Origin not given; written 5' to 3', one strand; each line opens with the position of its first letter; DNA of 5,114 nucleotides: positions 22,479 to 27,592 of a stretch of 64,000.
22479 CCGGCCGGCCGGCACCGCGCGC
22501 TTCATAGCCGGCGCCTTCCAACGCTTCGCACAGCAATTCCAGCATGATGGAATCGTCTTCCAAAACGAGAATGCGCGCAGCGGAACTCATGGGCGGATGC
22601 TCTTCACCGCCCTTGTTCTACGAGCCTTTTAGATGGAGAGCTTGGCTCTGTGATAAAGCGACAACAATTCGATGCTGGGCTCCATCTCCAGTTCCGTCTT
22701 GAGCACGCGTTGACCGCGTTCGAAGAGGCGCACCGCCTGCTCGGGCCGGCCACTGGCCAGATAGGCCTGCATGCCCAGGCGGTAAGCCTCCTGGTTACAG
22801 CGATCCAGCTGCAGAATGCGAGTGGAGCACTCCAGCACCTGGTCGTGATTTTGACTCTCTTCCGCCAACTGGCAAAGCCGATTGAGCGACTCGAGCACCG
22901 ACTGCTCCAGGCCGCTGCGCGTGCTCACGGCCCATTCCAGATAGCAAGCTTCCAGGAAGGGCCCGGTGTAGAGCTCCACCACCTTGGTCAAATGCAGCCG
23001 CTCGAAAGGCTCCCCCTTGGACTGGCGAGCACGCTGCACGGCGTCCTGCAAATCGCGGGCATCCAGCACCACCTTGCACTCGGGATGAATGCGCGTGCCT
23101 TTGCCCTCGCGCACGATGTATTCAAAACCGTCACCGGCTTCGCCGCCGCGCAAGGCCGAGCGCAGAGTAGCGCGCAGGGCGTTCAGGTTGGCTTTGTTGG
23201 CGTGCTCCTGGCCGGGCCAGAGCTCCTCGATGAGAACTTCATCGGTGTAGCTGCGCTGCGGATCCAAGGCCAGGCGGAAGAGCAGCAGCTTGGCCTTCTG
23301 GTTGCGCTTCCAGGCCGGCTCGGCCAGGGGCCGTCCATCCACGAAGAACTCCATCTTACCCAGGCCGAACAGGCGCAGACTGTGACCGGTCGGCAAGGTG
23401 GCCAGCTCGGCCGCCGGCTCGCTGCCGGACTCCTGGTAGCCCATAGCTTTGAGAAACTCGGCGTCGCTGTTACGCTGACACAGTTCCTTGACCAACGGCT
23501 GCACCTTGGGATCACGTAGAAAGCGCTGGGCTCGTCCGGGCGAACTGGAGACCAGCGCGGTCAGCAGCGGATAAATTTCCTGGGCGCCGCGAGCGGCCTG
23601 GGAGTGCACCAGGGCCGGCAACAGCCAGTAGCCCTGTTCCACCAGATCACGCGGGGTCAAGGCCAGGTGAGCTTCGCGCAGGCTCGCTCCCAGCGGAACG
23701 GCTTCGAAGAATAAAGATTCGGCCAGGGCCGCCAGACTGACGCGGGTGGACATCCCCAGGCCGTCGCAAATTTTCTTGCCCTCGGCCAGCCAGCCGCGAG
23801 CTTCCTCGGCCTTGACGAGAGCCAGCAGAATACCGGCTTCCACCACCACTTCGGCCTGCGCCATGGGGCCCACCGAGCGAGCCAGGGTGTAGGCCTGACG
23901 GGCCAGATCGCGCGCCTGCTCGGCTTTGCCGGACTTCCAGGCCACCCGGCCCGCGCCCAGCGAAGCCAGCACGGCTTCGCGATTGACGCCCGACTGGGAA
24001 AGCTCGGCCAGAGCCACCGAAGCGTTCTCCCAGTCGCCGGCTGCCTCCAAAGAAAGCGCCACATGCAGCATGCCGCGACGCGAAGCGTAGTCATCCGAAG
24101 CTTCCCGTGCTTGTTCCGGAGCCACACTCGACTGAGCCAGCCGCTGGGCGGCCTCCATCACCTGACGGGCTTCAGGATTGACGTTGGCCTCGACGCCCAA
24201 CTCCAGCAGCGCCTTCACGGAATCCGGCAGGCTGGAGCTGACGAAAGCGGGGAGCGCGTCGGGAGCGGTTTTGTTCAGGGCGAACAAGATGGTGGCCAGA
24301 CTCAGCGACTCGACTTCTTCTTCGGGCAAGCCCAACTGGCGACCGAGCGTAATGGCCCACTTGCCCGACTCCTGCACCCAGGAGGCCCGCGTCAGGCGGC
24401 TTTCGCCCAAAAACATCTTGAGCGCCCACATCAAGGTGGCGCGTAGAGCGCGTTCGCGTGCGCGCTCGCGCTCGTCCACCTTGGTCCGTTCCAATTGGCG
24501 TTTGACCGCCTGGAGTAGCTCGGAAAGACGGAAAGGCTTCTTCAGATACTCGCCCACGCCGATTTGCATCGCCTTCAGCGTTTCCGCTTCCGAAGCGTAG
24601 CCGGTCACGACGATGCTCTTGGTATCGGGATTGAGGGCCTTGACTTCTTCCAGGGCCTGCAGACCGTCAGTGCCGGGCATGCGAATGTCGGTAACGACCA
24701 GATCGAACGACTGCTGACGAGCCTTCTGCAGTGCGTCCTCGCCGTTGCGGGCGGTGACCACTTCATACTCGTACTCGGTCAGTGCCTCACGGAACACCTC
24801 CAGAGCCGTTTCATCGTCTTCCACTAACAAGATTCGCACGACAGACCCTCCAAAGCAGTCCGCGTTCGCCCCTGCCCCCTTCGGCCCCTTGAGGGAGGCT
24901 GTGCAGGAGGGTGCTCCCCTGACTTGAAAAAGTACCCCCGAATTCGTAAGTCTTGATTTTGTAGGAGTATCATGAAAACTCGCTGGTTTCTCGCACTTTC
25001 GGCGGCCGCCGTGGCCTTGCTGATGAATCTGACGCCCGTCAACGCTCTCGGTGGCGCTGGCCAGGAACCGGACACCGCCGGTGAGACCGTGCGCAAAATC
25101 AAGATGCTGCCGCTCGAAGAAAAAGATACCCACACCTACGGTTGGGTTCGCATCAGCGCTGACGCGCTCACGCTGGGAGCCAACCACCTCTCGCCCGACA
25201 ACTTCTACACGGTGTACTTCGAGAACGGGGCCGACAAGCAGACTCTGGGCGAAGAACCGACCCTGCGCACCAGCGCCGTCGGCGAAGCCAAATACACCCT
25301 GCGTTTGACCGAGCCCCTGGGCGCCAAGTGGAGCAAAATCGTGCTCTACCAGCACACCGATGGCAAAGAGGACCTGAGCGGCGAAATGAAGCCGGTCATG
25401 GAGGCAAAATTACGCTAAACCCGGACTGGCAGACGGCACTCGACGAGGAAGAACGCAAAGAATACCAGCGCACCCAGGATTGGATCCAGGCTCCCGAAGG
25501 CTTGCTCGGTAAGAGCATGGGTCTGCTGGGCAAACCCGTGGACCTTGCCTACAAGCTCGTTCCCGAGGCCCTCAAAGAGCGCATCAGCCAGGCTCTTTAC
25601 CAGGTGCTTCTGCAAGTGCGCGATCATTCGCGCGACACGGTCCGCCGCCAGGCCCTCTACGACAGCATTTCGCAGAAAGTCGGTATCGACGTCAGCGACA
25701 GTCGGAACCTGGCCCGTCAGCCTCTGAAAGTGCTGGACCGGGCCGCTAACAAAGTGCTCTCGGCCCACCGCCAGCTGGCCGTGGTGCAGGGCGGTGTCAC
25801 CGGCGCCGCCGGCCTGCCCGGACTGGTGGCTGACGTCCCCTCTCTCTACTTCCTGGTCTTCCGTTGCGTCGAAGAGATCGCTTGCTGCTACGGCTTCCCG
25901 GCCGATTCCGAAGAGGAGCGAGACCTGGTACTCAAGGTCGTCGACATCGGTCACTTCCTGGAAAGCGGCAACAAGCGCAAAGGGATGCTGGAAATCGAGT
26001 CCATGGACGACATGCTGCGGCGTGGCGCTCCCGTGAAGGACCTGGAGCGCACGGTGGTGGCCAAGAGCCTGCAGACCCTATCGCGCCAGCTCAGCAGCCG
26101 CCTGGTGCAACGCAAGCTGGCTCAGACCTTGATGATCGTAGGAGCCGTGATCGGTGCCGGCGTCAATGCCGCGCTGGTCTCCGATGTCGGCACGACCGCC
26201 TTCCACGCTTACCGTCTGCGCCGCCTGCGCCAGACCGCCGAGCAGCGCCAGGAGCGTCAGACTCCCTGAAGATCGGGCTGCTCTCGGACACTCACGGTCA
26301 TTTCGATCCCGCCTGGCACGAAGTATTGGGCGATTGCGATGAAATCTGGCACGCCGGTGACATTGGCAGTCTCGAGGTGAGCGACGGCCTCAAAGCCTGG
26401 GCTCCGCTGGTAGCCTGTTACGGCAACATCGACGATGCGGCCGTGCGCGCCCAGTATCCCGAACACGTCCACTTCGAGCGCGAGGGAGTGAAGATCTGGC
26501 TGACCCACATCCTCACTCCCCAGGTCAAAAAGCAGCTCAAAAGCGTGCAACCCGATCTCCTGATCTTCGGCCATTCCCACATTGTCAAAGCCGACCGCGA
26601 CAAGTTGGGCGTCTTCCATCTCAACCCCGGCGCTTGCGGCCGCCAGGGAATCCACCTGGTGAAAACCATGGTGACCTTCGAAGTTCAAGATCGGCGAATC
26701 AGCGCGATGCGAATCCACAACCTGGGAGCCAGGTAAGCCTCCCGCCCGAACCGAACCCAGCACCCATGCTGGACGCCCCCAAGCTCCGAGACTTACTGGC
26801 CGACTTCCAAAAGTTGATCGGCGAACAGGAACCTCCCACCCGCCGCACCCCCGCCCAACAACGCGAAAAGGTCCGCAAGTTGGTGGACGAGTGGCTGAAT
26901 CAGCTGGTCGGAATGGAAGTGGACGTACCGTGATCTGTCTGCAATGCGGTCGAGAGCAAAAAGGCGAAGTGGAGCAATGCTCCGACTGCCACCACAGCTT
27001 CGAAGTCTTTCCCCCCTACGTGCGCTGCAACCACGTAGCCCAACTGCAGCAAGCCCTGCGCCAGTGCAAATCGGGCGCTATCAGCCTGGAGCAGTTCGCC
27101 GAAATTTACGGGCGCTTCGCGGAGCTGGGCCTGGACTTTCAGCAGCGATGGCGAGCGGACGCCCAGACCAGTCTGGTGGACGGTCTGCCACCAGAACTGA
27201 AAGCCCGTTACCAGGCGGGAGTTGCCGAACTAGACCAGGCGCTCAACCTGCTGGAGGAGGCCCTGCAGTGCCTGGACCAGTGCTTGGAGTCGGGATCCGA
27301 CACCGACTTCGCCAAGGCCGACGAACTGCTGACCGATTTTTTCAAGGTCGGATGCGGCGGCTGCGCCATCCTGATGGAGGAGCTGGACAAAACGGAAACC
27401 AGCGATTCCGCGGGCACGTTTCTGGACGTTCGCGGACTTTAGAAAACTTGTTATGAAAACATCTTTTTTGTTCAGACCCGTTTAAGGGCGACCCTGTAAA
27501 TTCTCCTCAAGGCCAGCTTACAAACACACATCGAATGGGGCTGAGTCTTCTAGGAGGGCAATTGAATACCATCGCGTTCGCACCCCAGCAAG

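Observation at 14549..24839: Two-component-wired, ATPase-less type IV filament / T2SS-like operon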

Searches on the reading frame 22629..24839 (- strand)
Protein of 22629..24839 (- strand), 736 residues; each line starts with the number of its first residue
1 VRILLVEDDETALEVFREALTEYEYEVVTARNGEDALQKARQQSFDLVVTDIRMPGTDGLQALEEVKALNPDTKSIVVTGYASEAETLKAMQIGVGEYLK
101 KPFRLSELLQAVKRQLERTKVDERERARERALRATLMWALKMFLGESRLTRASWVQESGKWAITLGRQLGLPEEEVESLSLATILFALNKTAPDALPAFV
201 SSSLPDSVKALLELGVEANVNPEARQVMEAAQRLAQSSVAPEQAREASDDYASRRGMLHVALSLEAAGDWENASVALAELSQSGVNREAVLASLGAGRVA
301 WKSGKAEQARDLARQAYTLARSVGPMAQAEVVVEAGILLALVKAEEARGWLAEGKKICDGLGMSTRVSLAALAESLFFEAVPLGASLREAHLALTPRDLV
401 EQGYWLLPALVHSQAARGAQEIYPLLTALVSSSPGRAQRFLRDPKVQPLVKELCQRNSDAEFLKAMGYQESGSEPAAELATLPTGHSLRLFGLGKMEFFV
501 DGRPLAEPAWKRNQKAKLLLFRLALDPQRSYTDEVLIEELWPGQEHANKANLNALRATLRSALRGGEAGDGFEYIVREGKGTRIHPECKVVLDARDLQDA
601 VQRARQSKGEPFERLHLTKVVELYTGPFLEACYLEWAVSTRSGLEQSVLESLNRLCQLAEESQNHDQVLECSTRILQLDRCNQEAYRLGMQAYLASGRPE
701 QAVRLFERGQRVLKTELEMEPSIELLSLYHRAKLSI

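Call 4: search_protein_families(library=pfam, proteins=[window:22629-24839:-], max_evalue=0.01)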
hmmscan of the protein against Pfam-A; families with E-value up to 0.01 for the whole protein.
window:22629-24839:- (736 aa): 7 families
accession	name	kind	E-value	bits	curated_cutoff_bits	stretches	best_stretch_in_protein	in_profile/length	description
PF00072.30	Response_reg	-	1.8e-29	102.6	30.2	1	3-113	1-111/111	Response regulator receiver domain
PF03704.23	BTAD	-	1.2e-15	58.6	22.1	1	593-731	2-144/146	Bacterial transcriptional activator domain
PF02254.24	TrkA_N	-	0.00091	20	23.8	1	3-92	24-109/116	TrkA-N domain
PF23198.2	PDE8A_N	-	0.0015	18.9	29.6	1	3-78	12-89/147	PDE8A-like, N-terminal domain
PF13428.12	TPR_14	-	0.002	19.1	23.5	0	686-711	4-29/44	Tetratricopeptide repeat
PF00486.34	Trans_reg_C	-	0.0089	16.5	26.2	0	517-566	11-60/77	Transcriptional regulatory protein, C terminal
PF13424.12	TPR_12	-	0.01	16.5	30.1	0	264-322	13-77/77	Tetratricopeptide repeat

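Call 5: search_protein_families(library=ncbifam, proteins=[window:22629-24839:-], max_evalue=0.01)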
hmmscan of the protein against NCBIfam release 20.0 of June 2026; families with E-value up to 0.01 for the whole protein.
window:22629-24839:- (736 aa): 101 families (the best 25 are shown)
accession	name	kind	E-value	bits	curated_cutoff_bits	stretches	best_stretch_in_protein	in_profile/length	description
NF053512.1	nitric_RR_NosR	exception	2.3e-27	96.1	400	1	3-126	1-125/422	response regulator c-di-GMP phosphodiesterase, NosR family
TIGR01818.1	ntrC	equivalog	2.7e-23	82.5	558.6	1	3-129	1-127/463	nitrogen regulation protein NR(I)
NF008469.0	PRK11361.1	equivalog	2.9e-22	79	714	1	2-138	6-142/461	acetoacetate metabolism transcriptional regulator AtoC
NF007689.0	PRK10365.1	equivalog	3e-21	75.7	760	1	2-127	7-132/441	sigma-54-dependent response regulator transcription factor ZraR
TIGR01387.1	cztR_silR_copR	subfamily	3.4e-21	75.9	279.2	1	3-128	1-126/218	heavy metal response regulator transcription factor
NF046022.1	RespRegCpdRBruc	equivalog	3.7e-21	75.3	180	1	1-117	2-118/120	cell cycle two-component system response regulator CpdR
NF051850.1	RespRegRprY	equivalog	4.2e-21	75.4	370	1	1-122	5-126/234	response regulator transcription factor RprY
NF052313.1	T9SS_RR_PorX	equivalog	1.8e-20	73.2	300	1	2-126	2-126/513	T9SS response regulator signal transducer PorX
NF011874.0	PRK15347.1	equivalog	5e-20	71.2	852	1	1-116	691-814/921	two component system sensor kinase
NF053854.1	RespRegPhoBBctds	equivalog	2.1e-19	69.8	270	1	3-129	1-128/225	two-component system response regulator PhoB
NF008318.0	PRK11107.1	equivalog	2.9e-19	68.6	890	1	1-129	668-798/920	two-component sensor histidine kinase BarA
NF006900.1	PRK09390.1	equivalog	9.1e-19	67.8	255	1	3-134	7-138/203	response regulator FixJ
NF011695.0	PRK15115.1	equivalog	9.8e-19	67.4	763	1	2-138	8-145/445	two-component system response regulator GlrR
NF008567.0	PRK11517.1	equivalog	3.4e-18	65.8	353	1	1-119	1-118/223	response regulator transcription factor HprR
NF040689.1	MtrAB_MtrA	equivalog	5.3e-18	65.2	300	1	3-126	1-123/219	MtrAB system response regulator MtrA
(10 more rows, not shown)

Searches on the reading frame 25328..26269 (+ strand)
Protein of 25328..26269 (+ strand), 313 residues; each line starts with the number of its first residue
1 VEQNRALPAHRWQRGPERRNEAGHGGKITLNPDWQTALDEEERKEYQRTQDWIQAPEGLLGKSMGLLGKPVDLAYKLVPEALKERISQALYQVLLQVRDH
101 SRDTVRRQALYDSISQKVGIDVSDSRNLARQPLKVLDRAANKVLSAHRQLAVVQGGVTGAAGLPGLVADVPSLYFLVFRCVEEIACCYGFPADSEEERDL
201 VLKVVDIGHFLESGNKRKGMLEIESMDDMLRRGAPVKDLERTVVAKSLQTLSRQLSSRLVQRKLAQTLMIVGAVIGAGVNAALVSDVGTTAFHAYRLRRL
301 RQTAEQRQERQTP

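Call 4: search_protein_families(library=pfam, proteins=[window:25328-26269:+], max_evalue=0.01)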
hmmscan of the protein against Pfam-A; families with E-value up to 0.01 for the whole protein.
window:25328-26269:+ (313 aa): 2 families
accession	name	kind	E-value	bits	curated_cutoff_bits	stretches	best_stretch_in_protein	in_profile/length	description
PF12787.12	EcsC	-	2.3e-37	129.4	30.4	1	67-300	25-240/240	EcsC protein family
PF05128.17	DUF697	-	0.002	18.3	27.7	0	128-205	10-82/162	Domain of unknown function (DUF697)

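Call 5: search_protein_families(library=ncbifam, proteins=[window:25328-26269:+], max_evalue=0.01)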
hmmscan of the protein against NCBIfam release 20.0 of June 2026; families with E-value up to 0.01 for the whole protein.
window:25328-26269:+ (313 aa): 0 families

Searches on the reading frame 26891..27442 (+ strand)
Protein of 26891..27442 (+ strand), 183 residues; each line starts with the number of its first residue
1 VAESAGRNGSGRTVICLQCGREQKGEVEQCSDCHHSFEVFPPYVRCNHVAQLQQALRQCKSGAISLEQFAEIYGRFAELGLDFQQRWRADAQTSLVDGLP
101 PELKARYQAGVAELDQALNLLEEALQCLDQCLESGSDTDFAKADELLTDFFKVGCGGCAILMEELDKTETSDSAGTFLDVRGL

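Call 7: search_protein_families(library=pfam, proteins=[window:26891-27442:+], max_evalue=0.0001)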
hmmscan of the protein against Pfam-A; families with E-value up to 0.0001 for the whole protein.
window:26891-27442:+ (183 aa): 0 families

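Call 80: search_protein_families(library=pfam, proteins=[window:26891-27442:+], max_evalue=1)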
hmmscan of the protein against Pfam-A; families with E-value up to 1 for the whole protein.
window:26891-27442:+ (183 aa): 2 families
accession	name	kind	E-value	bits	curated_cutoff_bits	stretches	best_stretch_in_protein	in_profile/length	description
PF02609.21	Exonuc_VII_S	-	0.011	16.2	24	0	110-132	18-40/52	Exonuclease VII small subunit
PF23550.1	zf_Tbcl_Rhp7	-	0.12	12.3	27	0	25-39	2-16/39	DNA repair protein rhp7 treble clef domain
